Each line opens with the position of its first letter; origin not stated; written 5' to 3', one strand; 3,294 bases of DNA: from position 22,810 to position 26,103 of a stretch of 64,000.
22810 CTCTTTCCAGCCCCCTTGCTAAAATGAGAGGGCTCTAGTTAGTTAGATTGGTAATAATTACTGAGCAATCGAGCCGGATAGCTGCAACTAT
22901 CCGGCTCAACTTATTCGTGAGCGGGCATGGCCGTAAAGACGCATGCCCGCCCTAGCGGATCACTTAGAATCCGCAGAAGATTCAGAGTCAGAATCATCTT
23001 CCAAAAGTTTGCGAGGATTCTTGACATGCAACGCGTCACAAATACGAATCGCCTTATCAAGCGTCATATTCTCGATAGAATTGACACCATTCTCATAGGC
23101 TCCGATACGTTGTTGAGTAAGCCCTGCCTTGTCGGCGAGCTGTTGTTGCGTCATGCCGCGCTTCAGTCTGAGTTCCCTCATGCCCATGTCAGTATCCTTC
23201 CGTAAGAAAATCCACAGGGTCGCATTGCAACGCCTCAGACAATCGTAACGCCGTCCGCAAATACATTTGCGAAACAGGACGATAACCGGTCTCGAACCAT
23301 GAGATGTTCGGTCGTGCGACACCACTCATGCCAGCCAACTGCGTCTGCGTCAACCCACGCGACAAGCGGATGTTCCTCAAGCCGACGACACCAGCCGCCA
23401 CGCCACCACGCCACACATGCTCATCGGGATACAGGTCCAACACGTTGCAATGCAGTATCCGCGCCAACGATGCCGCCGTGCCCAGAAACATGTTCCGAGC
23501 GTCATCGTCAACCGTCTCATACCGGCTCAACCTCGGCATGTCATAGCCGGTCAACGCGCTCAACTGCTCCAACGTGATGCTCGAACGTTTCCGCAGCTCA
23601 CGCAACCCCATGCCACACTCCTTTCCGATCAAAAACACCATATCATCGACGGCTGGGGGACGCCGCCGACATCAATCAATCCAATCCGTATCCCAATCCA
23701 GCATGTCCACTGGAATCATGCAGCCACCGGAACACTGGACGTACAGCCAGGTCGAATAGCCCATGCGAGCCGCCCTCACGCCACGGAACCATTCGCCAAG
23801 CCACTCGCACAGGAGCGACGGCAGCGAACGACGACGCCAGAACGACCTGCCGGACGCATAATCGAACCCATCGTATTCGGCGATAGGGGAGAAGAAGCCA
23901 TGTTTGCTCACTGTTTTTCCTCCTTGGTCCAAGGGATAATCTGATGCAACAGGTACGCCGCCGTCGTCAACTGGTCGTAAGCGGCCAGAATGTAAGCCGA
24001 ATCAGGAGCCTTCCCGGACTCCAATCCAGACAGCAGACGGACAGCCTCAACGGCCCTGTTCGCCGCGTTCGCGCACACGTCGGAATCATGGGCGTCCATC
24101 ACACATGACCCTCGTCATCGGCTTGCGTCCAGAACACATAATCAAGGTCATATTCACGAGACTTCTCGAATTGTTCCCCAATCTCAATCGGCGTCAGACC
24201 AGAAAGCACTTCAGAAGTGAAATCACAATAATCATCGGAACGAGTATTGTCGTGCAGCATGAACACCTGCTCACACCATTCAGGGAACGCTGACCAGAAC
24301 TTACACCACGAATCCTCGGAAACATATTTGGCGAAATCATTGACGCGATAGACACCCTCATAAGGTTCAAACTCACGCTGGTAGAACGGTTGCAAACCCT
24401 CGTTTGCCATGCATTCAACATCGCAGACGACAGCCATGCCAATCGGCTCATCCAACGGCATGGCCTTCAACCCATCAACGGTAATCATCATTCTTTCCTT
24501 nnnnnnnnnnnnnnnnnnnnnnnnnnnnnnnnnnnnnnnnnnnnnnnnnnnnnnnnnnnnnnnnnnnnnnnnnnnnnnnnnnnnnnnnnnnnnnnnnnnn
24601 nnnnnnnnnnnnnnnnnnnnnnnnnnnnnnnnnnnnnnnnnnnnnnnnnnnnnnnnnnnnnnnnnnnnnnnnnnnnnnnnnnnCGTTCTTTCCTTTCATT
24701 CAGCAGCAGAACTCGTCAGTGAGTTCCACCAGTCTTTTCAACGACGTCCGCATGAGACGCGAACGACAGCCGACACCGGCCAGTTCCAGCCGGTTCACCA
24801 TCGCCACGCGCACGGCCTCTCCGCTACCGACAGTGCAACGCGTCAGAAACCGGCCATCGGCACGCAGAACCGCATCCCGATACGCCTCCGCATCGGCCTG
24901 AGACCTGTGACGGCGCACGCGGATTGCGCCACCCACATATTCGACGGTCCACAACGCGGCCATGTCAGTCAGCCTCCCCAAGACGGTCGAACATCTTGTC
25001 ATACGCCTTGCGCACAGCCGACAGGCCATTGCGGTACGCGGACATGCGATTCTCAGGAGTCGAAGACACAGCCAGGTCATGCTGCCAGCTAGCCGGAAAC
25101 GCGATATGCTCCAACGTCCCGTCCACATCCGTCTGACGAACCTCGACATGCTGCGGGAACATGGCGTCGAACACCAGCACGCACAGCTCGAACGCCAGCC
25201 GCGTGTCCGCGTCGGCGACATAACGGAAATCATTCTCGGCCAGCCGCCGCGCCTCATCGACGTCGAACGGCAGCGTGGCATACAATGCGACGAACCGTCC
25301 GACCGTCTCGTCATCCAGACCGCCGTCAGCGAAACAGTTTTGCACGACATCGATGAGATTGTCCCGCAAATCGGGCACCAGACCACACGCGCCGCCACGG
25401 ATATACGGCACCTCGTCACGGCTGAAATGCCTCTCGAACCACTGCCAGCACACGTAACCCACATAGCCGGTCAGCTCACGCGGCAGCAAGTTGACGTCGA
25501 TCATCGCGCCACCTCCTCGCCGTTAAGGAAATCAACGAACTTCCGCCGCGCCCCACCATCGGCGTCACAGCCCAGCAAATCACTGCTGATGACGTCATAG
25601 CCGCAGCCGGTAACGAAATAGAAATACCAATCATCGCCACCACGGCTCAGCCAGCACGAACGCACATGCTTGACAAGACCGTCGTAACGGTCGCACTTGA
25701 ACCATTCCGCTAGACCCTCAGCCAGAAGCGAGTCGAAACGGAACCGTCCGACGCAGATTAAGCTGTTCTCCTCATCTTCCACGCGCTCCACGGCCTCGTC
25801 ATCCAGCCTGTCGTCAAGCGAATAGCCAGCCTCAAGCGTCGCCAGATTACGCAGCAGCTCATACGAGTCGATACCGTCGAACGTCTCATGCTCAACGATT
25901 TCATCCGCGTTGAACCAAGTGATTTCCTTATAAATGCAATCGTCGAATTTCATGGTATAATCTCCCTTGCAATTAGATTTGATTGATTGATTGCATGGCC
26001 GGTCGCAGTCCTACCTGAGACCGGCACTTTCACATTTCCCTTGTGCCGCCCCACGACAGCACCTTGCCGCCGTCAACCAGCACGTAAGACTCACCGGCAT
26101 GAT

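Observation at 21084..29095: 8-kb antisense block of 19 orphan genes wedged between the early and packaging modules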

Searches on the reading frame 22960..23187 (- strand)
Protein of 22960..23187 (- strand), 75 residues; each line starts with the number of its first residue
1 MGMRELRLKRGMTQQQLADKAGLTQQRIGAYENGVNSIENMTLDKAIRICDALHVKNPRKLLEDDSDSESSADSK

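Call 7: search_protein_families(library=pfam, max_evalue=0.01, proteins=[window:22960-23187:-])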
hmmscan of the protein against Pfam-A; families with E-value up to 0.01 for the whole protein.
window:22960-23187:- (75 aa): 4 families
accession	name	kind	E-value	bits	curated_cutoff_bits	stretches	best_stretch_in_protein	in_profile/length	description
PF01381.28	HTH_3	-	2e-13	50.6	23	1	3-55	1-50/55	Helix-turn-helix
PF13560.12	HTH_31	-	2.1e-08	34.8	27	1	4-55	7-56/64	Helix-turn-helix domain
PF13443.12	HTH_26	-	1.4e-07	32.1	22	1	4-63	3-59/63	Cro/C1-type HTH DNA-binding domain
PF12844.13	HTH_19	-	5.2e-07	29.9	30.2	1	4-52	5-50/64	Helix-turn-helix domain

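Call 9: search_protein_families(library=phrogs, max_evalue=0.001, proteins=[window:22960-23187:-])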
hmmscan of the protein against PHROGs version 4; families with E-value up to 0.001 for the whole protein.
window:22960-23187:- (75 aa): 14 families
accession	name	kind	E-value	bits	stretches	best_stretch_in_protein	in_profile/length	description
phrog_3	-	transcription regulation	7.9e-13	50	1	4-71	94-155/430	transcriptional repressor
phrog_8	-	transcription regulation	6.6e-12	46.5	1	4-66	82-140/346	transcriptional regulator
phrog_4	-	transcription regulation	2.1e-09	37.9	1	4-66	142-196/400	transcriptional repressor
phrog_1373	-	transcription regulation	1.8e-08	35.5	1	3-63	68-125/166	transcriptional regulator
phrog_2439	-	transcription regulation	2.2e-07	31.1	1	4-54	13-60/367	transcriptional regulator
phrog_5823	-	transcription regulation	2e-06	28.2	1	3-66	11-71/404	transcriptional regulator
phrog_1529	-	unknown function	8.9e-06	26.9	1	8-50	15-57/209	-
phrog_7950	-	transcription regulation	3.2e-05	24.9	1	3-36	12-45/68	transcriptional repressor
phrog_2339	-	DNA, RNA and nucleotide metabolism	3.6e-05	24.7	1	3-55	30-80/98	HTH DNA binding protein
phrog_7241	-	transcription regulation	4.3e-05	24.5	1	6-56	69-116/122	transcriptional regulator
phrog_6831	-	transcription regulation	0.00014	22.8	1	9-36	16-43/68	transcriptional regulator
phrog_2328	-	transcription regulation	0.00038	21.2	1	4-45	21-62/128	transcriptional repressor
phrog_2967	-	transcription regulation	0.00046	20.8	1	3-71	15-82/225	transcriptional regulator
phrog_7126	-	DNA, RNA and nucleotide metabolism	0.00071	20.5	1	7-56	26-73/120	HTH DNA binding protein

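Call 37: search_protein_families(library=padloc, max_evalue=0.01, proteins=[window:22960-23187:-])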
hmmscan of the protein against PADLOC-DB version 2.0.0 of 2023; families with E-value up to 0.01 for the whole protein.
window:22960-23187:- (75 aa): 17 families
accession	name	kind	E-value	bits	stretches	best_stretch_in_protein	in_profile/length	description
PDLC04142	capH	-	4e-08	32.3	1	3-69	11-73/103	capH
PDLC02926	HTH_VI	-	2.6e-07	28.8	1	3-58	6-58/92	-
PDLC03947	RmrA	-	6.6e-07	26.5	1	3-51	16-64/383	-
PDLC03949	RmrA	-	2.2e-06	24.8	1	7-55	11-56/363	-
PDLC03665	Control_protein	-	3.1e-06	25.4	1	3-63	13-70/77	control protein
PDLC03952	RmrA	-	6.5e-06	23.2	1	3-53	27-74/395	-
PDLC03944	RmrA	-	3.6e-05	21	1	3-53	11-58/384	-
PDLC03954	RmrA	-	5.2e-05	20.3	1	3-56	15-65/380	-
PDLC03946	RmrA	-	8.3e-05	19.5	1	7-48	11-52/357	-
PDLC03945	RmrA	-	0.00011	19.4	1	3-39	7-43/394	-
PDLC03664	Control_protein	-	0.00012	20.4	1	3-61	18-72/74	control protein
PDLC03951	RmrA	-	0.00023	18.2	1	4-57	14-64/400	-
PDLC03536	REase_II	-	0.00034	18.4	1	6-56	18-65/237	Type II restriction enzyme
PDLC04775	PDC-M69A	-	0.00076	18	1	9-68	18-73/113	-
PDLC03668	Control_protein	-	0.00082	17.9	1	4-44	14-51/79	control protein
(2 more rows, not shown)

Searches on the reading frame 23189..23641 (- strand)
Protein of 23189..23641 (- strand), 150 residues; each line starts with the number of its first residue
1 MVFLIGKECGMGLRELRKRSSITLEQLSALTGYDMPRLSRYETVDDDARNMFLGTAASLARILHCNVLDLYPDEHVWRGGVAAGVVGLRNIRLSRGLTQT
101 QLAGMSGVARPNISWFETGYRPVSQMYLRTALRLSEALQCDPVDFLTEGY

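Call 7: search_protein_families(library=pfam, max_evalue=0.01, proteins=[window:23189-23641:-])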
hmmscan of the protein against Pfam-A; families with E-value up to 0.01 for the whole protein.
window:23189-23641:- (150 aa): 6 families
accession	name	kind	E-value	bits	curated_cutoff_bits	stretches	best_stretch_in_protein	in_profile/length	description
PF13560.12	HTH_31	-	2.8e-16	60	27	2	88-136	6-55/64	Helix-turn-helix domain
PF01381.28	HTH_3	-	4.9e-14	52.5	23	2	88-144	1-54/55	Helix-turn-helix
PF13443.12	HTH_26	-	5.6e-13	49.4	22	2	88-146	2-58/63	Cro/C1-type HTH DNA-binding domain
PF12844.13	HTH_19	-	2.8e-05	24.4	30.2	0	88-146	4-59/64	Helix-turn-helix domain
PF13744.12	HTH_37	-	0.0016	18.6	27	0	94-119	29-54/80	Helix-turn-helix domain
PF13413.12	HTH_25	-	0.0046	17.2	24.6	0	88-117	2-31/62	Helix-turn-helix domain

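Call 9: search_protein_families(library=phrogs, max_evalue=0.001, proteins=[window:23189-23641:-])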
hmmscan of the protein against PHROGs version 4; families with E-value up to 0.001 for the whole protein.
window:23189-23641:- (150 aa): 11 families
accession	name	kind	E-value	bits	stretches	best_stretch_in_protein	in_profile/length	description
phrog_5823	-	transcription regulation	6.8e-10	39.6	1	88-143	11-64/404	transcriptional regulator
phrog_3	-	transcription regulation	9.5e-10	39.8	1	88-148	93-148/430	transcriptional repressor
phrog_4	-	transcription regulation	5.5e-09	36.5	1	88-148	141-194/400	transcriptional repressor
phrog_8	-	transcription regulation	9.6e-09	36.1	1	13-148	81-218/346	transcriptional regulator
phrog_2439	-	transcription regulation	2.5e-08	34.2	1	88-146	12-67/367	transcriptional regulator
phrog_14076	-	transcription regulation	4.4e-06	28.1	0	88-129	18-62/86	transcriptional regulator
phrog_7241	-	transcription regulation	8.8e-06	26.8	1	88-142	66-117/122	transcriptional regulator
phrog_1373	-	transcription regulation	3.3e-05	24.9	0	89-138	69-115/166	transcriptional regulator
phrog_2328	-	transcription regulation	0.00022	22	0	88-147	20-76/128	transcriptional repressor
phrog_147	-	transcription regulation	0.00044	21.6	0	13-44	9-40/100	transcriptional regulator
phrog_2104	-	unknown function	0.00088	20.4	0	88-121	44-77/103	-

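Call 37: search_protein_families(library=padloc, max_evalue=0.01, proteins=[window:23189-23641:-])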
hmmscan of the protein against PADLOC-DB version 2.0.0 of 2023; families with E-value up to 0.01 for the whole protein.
window:23189-23641:- (150 aa): 13 families
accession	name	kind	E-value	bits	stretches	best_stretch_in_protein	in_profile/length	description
PDLC03664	Control_protein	-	8.3e-09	33.8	1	88-144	18-71/74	control protein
PDLC02926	HTH_VI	-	2.7e-07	28.8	1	88-129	6-47/92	-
PDLC03949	RmrA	-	5.9e-06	23.4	1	92-147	11-62/363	-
PDLC03951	RmrA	-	1.1e-05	22.6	1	88-142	13-64/400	-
PDLC03954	RmrA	-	3.4e-05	20.9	1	88-147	15-71/380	-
PDLC04142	capH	-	4e-05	22.6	0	13-64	11-59/103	capH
PDLC03952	RmrA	-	0.00012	19.1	1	88-147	27-82/395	-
PDLC03947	RmrA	-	0.00015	18.7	1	88-130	16-58/383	-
PDLC03953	RmrA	-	0.00017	19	1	88-129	10-51/373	-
PDLC03665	Control_protein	-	0.0003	19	0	88-146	13-69/77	control protein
PDLC03671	Control_protein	-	0.00032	18.9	0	88-140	22-68/84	control protein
PDLC03669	Control_protein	-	0.00042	18.5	1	96-149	22-72/96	control protein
PDLC03666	Control_protein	-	0.0044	15.4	0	90-141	13-61/77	control protein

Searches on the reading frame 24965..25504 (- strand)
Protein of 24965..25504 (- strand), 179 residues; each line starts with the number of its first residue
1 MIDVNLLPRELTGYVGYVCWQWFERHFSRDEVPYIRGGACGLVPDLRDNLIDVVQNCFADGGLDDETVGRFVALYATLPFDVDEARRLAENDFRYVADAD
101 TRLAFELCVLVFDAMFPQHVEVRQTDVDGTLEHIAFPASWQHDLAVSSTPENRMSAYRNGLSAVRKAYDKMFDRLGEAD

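Call 8: search_protein_families(library=pfam, max_evalue=0.01, proteins=[window:24965-25504:-])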
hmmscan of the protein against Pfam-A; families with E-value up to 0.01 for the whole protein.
window:24965-25504:- (179 aa): 0 families

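Call 10: search_protein_families(library=phrogs, max_evalue=0.001, proteins=[window:24965-25504:-])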
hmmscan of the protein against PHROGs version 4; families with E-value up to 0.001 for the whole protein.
window:24965-25504:- (179 aa): 0 families

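Call 38: search_protein_families(library=padloc, max_evalue=0.01, proteins=[window:24965-25504:-])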
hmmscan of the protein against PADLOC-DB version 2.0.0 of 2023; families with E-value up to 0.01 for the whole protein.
window:24965-25504:- (179 aa): 0 families

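Call 41: search_protein_families(library=ncbifam, max_evalue=0.01, proteins=[window:24965-25504:-])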
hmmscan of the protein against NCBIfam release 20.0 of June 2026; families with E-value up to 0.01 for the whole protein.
window:24965-25504:- (179 aa): 0 families

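Call 68: search_protein_representatives(protein=window:24965-25504:-)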
Query: 179 residues. Proteins with E-value up to 0.001 (for the whole library): 18; up to 1e-10: 11; up to 1e-30: 6. The best 18 are listed.
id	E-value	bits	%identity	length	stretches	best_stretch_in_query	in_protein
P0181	1.2e-110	383.6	99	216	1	1-169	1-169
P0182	1.2e-56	207.7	97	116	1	81-179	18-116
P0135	2.6e-54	200.1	99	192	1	86-179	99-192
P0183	3.9e-45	170.1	49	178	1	1-175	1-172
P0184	1.7e-32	129.0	48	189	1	1-141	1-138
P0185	4.6e-32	127.5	47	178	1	7-176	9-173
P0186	3.1e-28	115.1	52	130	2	1-89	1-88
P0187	8.7e-26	107.1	47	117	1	1-116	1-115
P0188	3.9e-25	105.0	46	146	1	1-115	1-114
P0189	1.1e-19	87.2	93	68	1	1-43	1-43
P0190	7.9e-19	84.4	87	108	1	1-46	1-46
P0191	7.6e-09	51.9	45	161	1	7-100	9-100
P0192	1.6e-07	47.6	35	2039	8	90-130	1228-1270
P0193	4.9e-06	42.7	35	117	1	33-103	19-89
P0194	5.9e-05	39.2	55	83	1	1-40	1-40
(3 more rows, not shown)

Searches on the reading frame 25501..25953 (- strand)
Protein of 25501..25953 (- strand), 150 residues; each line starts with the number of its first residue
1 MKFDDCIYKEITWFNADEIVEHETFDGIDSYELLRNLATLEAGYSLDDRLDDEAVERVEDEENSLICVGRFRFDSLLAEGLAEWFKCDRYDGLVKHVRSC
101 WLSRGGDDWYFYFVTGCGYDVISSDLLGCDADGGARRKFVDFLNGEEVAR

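Call 8: search_protein_families(library=pfam, max_evalue=0.01, proteins=[window:25501-25953:-])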
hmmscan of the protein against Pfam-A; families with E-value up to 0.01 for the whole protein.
window:25501-25953:- (150 aa): 1 family
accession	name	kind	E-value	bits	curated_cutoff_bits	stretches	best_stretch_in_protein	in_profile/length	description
PF09670.15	Cas_Cas02710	-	0.0084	16.3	27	0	39-97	89-146/153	Csm6 HEPN domain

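Call 10: search_protein_families(library=phrogs, max_evalue=0.001, proteins=[window:25501-25953:-])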
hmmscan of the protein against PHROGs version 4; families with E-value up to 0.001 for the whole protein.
window:25501-25953:- (150 aa): 1 family
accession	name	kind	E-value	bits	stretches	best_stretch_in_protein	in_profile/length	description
phrog_27074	-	unknown function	1.7e-05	26.1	1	31-143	37-139/151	-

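Call 38: search_protein_families(library=padloc, max_evalue=0.01, proteins=[window:25501-25953:-])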
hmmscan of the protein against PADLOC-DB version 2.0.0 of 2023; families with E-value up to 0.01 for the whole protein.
window:25501-25953:- (150 aa): 1 family
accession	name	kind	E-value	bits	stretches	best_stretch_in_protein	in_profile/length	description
PDLC01360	Csx1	-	0.0044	14.1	1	39-97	301-358/365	CAS-III; associated_signaling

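Call 41: search_protein_families(library=ncbifam, max_evalue=0.01, proteins=[window:25501-25953:-])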
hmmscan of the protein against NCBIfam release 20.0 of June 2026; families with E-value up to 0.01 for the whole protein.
window:25501-25953:- (150 aa): 0 families

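Call 58: find_homologous_proteins(query=window:25501-25953:-, max_evalue=0.01)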
Query window:25501-25953:- (150 aa): 44 proteins with E <= 0.01 among 93 candidates.
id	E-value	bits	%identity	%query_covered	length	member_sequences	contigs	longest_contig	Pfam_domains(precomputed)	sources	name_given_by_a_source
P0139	1.1e-94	332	99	100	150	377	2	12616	-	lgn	-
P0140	1.4e-81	290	99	85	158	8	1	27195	-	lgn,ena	-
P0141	6.2e-81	288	87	100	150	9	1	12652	-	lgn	-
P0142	1.3e-80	287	87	100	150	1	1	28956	-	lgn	-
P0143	1.2e-78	280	86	100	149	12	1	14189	-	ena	-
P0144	4.4e-76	272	87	100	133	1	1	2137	-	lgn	-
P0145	1.7e-70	254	82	98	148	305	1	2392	-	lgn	-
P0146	2.4e-68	247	78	98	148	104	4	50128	-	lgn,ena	-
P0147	6.5e-67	242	79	98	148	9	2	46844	-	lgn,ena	-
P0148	1.8e-66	241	78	98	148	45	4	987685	-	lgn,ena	-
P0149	9.2e-66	238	78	98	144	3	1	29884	-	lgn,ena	-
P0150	2.7e-65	237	76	98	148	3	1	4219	-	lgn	-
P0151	5.0e-65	236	76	98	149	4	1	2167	-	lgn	-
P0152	1.5e-64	235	77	97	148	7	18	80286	-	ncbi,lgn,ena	-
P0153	1.9e-63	231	73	100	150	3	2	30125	-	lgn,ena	-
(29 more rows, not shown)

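Call 66: predict_structure(alignment_id=A1)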
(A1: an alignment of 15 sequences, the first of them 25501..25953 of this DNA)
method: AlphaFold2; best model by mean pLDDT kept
length: 150 residues; sequences in the alignment: 15
mean_pLDDT: 70.5   pTM: 0.63
mean pLDDT of the five models: 70.5, 70.2, 69.9, 65.3, 64.6
residues with pLDDT >= 90: 4; 70-90: 76; 50-70: 60; < 50: 10
segments of 3 or more residues with pLDDT < 50: 128-133, 148-150
pLDDT, mean of each block of 10 residues (from residue 1): 59 82 86 87 83 89 81 67 58 62 74 67 53 56 55
secondary structure, 60 per line:
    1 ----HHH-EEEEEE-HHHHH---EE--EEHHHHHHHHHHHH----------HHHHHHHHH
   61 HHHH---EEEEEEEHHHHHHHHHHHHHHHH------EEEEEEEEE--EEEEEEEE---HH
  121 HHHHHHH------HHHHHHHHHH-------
elements in order: E9-14 H16-20 H30-41 H52-64 E68-74 H75-90 E97-105 E108-115 H119-127 H134-143

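Call 70: fold_search(model_id=the predicted structure, library=pdb)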
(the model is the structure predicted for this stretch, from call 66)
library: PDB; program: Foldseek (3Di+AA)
matches with E <= 10: 873; with E <= 0.001: 0
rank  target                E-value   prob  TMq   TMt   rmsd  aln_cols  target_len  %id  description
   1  6hko_K                1.4e-01  0.75  0.32  0.45   3.7        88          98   14  Yeast RNA polymerase I elongation complex bound to nucleotide analog GMPCPP (released 2019-04-03)
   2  2pa8_L                1.8e-01  0.51  0.29  0.42   6.3        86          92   14  X-Ray Crystal Structure of the D/L Subcomplex of the Sulfolobus Solfataricus RNA polymerase (released 2008-02-05)
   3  8tug_K                2.4e-01  0.41  0.28  0.38   8.7        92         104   15  Cryo-EM structure of CPD-stalled Pol II in complex with Rad26 (engaged state) (released 2024-01-24)
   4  2hmf_A                2.4e-01  0.18  0.28  0.12  11.6       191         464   12  Structure of a Threonine Sensitive Aspartokinase from Methanococcus jannaschii Complexed with Mg-ADP and Aspartate (released 2006-10-17)
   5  7aoc_K                2.7e-01  0.66  0.33  0.48   4.0        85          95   13  Schizosaccharomyces pombe RNA polymerase I (monomer) (released 2021-02-24)
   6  3i4m_K                2.7e-01  0.60  0.33  0.40   4.5        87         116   13  8-oxoguanine containing RNA polymerase II elongation complex D (released 2009-09-08)
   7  4c2m_Z                2.8e-01  0.57  0.32  0.44   4.5        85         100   12  Structure of RNA polymerase I at 2.8 A resolution (released 2013-10-23)
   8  4c3h_K                3.0e-01  0.60  0.31  0.42   3.6        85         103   14  Structure of 14-subunit RNA polymerase I at 3.27 A resolution, crystal form C2-93 (released 2013-10-23)
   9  5x50_K                3.0e-01  0.44  0.30  0.37   5.9        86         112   17  RNA Polymerase II from Komagataella Pastoris (Type-2 crystal) (released 2017-05-17)
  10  4pcq_D                3.0e-01  0.16  0.25  0.25  10.7       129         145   15  Crystal Structure of MtbAldR (Rv2779c) (released 2015-05-06)
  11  4v61_BV               3.2e-01  0.20  0.21  0.32  10.1        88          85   15  Homology model for the Spinach chloroplast 30S subunit fitted to 9.4A cryo-EM map of the 70S chlororibosome. (released 2014-07-09)
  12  3c1m_A                3.4e-01  0.15  0.29  0.12  11.5       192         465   12  Cyrstal Structure of threonine-sensitive aspartokinase from Methanococcus jannaschii with MgAMP-PNP and L-aspartate (released 2008-03-25)
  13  7oqy_C                3.4e-01  0.06  0.15  0.07  20.5       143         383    8  Cryo-EM structure of the cellular negative regulator TFS4 bound to the archaeal RNA polymerase (released 2021-08-25)
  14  6eu0_K                3.6e-01  0.47  0.31  0.42   3.8        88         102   12  RNA Polymerase III open pre-initiation complex (OC-PIC) (released 2018-01-17)
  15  3vnc_B                3.6e-01  0.18  0.26  0.26  15.2       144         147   11  Crystal Structure of TIP-alpha N25 from Helicobacter Pylori in its natural dimeric form (released 2012-10-03)
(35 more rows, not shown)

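Call 76: fold_search(model_id=the predicted structure, library=viral)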
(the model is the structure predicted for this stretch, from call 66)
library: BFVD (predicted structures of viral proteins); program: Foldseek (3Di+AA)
matches with E <= 10: 806; with E <= 0.001: 0
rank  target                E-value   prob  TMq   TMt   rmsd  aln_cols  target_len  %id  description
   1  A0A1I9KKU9            3.3e-02  0.94  0.39  0.39   7.6       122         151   26  Uncharacterized protein [Lactobacillus phage SA-C12]
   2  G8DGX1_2              6.1e-02  0.77  0.41  0.10   8.1       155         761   13  (no name in the UniProt tables at hand)
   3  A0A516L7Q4            1.3e-01  0.91  0.25  0.45   2.4        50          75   14  (no name in the UniProt tables at hand)
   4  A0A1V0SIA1            1.7e-01  0.15  0.25  0.23  14.5       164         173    8  Uncharacterized protein [Klosneuvirus KNV1]
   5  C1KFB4                1.8e-01  0.51  0.37  0.38   6.4       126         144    9  Phage protein [Lactobacillus phage Lb338-1]
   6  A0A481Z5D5            1.8e-01  0.35  0.31  0.07  10.3       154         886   12  Uncharacterized protein [Pithovirus LCPAC201]
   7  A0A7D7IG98            2.5e-01  0.13  0.20  0.24  12.3       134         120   12  (no name in the UniProt tables at hand)
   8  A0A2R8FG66            2.8e-01  0.38  0.24  0.34   4.4        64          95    9  Uncharacterized protein [Cedratvirus Zaza IHUMI]
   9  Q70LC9                3.0e-01  0.12  0.20  0.14  14.8       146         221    9  Uncharacterized protein ORF221 [Acidianus filamentous virus 1 (isolate United States/Yellowstone)]
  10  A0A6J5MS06            3.2e-01  0.28  0.26  0.20  14.8        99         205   11  Uncharacterized protein [uncultured Caudovirales phage]
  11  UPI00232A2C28         3.2e-01  0.15  0.14  0.11   6.4        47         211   19  (no name look-up for this kind of identifier)
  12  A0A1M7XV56            3.4e-01  0.35  0.25  0.29   4.0        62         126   11  Uncharacterized protein (Fragment) [Cedratvirus A11]
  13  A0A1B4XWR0            3.4e-01  0.11  0.21  0.14  17.5       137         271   10  Uncharacterized protein [Tenacibaculum phage pT24]
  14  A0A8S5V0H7            3.4e-01  0.10  0.22  0.14  16.7       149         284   10  Uncharacterized protein [Podoviridae sp. ctJDl18]
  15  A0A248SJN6            3.8e-01  0.33  0.30  0.31   8.8       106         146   11  (no name in the UniProt tables at hand)
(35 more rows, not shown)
